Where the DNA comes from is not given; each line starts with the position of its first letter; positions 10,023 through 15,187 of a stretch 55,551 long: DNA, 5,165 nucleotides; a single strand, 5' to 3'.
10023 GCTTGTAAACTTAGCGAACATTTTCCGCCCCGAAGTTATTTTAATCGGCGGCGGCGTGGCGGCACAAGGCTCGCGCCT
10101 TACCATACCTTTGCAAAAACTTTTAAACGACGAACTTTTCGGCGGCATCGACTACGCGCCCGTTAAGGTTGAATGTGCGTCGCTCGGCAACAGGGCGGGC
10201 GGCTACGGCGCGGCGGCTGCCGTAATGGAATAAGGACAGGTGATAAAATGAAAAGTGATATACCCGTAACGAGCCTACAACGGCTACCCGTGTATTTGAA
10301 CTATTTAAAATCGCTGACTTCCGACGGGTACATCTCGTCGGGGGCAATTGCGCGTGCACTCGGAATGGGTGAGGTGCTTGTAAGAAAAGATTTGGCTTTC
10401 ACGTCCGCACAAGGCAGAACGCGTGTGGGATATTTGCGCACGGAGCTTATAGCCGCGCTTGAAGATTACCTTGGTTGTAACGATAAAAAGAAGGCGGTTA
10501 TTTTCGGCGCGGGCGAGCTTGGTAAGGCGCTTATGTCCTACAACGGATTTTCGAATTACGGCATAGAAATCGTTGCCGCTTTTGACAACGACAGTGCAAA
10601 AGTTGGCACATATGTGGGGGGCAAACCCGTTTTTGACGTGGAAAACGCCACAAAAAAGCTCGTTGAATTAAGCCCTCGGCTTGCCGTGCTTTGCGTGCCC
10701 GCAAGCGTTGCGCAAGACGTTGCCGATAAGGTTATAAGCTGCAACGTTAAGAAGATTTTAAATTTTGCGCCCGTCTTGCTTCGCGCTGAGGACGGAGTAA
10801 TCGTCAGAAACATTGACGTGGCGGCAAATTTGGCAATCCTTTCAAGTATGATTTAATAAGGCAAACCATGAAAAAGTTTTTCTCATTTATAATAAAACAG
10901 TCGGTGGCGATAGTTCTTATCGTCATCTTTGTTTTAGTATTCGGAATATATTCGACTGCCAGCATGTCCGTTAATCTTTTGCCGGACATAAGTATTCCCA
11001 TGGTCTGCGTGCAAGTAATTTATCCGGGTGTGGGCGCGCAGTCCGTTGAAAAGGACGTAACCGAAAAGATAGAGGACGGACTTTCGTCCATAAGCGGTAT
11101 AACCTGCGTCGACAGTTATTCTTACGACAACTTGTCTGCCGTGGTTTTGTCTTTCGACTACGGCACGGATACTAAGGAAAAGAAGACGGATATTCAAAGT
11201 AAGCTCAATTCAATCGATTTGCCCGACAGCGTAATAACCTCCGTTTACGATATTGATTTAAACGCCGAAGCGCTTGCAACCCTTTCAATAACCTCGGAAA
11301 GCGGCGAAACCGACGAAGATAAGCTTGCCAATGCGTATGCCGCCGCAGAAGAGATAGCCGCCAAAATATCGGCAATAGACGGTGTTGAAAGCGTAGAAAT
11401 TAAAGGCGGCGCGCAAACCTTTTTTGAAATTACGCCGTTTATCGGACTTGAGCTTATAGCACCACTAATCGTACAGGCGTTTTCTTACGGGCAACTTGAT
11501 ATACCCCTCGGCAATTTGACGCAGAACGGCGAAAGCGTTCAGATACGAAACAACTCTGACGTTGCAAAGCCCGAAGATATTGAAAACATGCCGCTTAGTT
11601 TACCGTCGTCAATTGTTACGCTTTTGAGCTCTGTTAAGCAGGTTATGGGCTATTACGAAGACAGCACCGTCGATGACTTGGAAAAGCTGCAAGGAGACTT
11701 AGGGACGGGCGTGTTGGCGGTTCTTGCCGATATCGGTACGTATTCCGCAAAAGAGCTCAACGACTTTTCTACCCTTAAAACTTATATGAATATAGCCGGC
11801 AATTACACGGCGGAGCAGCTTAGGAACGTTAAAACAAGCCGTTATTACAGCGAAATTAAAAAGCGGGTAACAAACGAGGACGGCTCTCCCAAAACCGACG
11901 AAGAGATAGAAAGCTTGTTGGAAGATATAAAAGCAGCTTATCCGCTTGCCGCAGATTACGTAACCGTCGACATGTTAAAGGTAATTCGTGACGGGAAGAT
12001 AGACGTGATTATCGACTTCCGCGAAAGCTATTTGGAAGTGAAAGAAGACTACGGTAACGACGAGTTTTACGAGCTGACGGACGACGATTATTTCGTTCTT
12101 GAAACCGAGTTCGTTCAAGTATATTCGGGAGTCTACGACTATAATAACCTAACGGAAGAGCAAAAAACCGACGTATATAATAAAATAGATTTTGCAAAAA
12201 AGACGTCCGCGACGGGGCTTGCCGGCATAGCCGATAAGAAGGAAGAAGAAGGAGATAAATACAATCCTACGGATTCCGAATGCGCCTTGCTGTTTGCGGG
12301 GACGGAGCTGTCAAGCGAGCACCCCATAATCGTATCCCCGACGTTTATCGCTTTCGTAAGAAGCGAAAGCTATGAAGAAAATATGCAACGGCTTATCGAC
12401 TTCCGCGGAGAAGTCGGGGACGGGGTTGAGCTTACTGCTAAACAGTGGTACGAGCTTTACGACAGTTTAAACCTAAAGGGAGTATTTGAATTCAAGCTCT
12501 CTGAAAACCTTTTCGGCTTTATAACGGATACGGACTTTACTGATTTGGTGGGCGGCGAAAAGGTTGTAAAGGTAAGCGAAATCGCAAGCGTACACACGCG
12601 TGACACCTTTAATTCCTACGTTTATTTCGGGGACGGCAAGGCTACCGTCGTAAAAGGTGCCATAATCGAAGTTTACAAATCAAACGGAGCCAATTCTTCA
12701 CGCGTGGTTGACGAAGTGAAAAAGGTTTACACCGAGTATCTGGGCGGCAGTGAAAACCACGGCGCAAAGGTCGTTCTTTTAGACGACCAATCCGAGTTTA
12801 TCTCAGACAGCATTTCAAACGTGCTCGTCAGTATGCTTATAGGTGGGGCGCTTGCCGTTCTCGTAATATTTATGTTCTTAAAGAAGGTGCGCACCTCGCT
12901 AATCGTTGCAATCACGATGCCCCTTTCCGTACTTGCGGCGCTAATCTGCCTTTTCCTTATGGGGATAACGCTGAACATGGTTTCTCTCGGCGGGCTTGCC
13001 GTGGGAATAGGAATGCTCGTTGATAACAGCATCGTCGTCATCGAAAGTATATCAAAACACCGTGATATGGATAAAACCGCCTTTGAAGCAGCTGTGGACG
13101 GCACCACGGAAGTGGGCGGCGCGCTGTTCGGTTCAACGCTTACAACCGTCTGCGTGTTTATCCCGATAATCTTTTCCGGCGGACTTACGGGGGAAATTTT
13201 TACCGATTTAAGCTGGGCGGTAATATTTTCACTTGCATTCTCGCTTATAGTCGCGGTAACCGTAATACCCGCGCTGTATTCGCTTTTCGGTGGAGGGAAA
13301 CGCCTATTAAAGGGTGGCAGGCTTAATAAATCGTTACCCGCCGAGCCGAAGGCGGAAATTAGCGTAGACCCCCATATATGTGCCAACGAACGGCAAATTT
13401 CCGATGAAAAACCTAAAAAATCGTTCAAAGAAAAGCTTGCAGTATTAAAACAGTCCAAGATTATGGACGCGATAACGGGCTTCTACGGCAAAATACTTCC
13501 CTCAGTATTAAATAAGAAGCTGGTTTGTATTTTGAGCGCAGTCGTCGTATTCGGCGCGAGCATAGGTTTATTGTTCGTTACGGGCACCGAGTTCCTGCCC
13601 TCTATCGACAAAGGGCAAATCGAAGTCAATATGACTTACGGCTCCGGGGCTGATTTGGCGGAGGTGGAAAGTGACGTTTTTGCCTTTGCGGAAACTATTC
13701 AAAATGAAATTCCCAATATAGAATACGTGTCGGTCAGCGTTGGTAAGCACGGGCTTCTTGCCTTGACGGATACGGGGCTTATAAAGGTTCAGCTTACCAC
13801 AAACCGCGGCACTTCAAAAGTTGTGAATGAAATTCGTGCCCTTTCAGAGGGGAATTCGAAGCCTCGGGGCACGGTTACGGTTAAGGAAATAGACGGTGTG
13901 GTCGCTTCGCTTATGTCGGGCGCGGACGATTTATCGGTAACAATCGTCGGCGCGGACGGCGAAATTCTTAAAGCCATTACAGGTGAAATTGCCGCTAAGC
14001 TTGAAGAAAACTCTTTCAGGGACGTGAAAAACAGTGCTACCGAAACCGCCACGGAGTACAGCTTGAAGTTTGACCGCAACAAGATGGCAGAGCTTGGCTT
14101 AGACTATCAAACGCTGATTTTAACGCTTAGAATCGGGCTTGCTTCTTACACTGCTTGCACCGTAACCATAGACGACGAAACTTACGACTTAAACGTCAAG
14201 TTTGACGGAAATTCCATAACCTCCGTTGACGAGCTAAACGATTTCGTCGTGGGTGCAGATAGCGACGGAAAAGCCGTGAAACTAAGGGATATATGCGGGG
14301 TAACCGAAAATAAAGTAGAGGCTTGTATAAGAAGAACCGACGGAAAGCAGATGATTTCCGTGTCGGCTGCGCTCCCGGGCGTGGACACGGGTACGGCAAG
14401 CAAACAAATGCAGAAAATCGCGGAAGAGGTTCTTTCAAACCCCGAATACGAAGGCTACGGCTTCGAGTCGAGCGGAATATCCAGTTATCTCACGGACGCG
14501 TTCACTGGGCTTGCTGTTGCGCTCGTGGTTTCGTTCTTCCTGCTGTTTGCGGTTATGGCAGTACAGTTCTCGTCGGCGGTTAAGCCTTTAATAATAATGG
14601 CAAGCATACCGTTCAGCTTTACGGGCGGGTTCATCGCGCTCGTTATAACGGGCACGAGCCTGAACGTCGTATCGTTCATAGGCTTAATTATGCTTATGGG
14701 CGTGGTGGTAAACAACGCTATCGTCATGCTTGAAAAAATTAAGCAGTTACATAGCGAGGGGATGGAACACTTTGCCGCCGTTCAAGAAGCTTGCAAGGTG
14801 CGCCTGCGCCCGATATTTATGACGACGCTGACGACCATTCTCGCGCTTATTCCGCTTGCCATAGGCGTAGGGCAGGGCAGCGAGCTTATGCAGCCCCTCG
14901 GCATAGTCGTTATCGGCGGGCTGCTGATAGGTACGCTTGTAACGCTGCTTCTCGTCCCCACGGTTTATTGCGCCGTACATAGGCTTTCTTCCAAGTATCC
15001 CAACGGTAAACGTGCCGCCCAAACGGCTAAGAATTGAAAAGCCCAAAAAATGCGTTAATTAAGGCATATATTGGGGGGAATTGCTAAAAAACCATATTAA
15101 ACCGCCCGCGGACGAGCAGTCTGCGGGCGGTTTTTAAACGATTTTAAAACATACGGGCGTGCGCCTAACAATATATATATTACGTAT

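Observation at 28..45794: Strongly over-represented 30-44 nt interspersed motif (M) on both strands, in spacers and inside unrelated CDSs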

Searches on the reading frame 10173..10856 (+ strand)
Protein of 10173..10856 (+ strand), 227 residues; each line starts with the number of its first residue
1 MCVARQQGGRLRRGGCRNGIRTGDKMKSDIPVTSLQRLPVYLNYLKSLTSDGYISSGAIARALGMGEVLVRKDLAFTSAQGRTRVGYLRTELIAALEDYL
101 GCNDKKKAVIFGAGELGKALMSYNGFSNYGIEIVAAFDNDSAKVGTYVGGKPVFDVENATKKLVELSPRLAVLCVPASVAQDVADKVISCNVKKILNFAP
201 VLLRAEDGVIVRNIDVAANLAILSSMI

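Call 9: search_protein_families(library=pfam, proteins=[window:10173-10856:+])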
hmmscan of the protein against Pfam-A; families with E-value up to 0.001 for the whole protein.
window:10173-10856:+ (227 aa): 2 families
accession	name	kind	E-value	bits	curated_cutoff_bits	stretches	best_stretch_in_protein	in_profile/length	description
PF02629.25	CoA_binding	-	2.5e-20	73.5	22.3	1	104-201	2-97/97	CoA binding domain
PF06971.19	Put_DNA-bind_N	-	2.9e-13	50.1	27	1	30-74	2-48/49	Putative DNA-binding protein N-terminus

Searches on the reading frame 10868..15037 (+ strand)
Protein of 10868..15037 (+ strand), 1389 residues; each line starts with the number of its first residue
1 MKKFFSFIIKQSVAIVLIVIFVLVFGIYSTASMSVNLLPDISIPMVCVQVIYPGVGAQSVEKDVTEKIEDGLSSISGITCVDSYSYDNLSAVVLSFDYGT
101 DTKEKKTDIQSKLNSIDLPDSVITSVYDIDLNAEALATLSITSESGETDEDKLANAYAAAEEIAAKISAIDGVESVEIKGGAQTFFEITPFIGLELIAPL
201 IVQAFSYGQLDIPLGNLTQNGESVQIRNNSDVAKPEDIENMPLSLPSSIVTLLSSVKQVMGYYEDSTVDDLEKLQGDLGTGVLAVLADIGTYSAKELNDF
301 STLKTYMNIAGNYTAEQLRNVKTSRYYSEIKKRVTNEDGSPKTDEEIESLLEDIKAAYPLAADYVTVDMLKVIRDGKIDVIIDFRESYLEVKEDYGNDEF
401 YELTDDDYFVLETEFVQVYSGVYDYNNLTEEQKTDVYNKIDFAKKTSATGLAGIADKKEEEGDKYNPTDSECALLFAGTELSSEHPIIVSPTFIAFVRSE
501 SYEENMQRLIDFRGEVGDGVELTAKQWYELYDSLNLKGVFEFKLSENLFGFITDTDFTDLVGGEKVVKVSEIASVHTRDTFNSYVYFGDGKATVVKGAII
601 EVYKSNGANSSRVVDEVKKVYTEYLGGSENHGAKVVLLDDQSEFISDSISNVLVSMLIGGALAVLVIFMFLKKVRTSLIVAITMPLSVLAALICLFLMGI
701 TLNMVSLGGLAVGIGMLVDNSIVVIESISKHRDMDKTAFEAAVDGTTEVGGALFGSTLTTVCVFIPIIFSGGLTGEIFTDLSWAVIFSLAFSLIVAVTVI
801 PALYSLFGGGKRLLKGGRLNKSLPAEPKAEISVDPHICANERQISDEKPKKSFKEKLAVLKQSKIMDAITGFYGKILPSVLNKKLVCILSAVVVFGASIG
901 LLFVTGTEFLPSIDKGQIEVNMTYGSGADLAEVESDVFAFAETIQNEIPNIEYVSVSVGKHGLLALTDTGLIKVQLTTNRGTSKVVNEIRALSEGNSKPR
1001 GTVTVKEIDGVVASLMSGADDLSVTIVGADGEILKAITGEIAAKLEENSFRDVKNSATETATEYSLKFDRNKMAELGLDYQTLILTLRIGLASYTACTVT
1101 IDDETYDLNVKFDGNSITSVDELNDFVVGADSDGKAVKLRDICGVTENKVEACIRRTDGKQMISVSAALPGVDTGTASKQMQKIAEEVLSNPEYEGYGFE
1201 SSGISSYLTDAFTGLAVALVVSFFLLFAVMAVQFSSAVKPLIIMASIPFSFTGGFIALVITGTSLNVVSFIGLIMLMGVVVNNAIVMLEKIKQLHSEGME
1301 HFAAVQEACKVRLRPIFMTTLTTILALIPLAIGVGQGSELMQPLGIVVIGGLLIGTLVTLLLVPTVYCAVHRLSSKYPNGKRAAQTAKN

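Call 9: search_protein_families(library=pfam, proteins=[window:10868-15037:+])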
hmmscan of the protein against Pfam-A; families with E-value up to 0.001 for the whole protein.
window:10868-15037:+ (1389 aa): 3 families
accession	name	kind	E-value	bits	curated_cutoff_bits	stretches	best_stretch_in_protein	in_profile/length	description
PF00873.25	ACR_tran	-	2.2e-185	618.7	28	2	566-1371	252-1021/1021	AcrB/AcrD/AcrF family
PF03176.21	MMPL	-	7.1e-11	42.1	20.5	2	1126-1373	70-305/333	MMPL family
PF02355.23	SecD_SecF_C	-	1.5e-06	28.2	20.5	1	1213-1367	31-183/189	Protein export membrane protein SecD/SecF, C-terminal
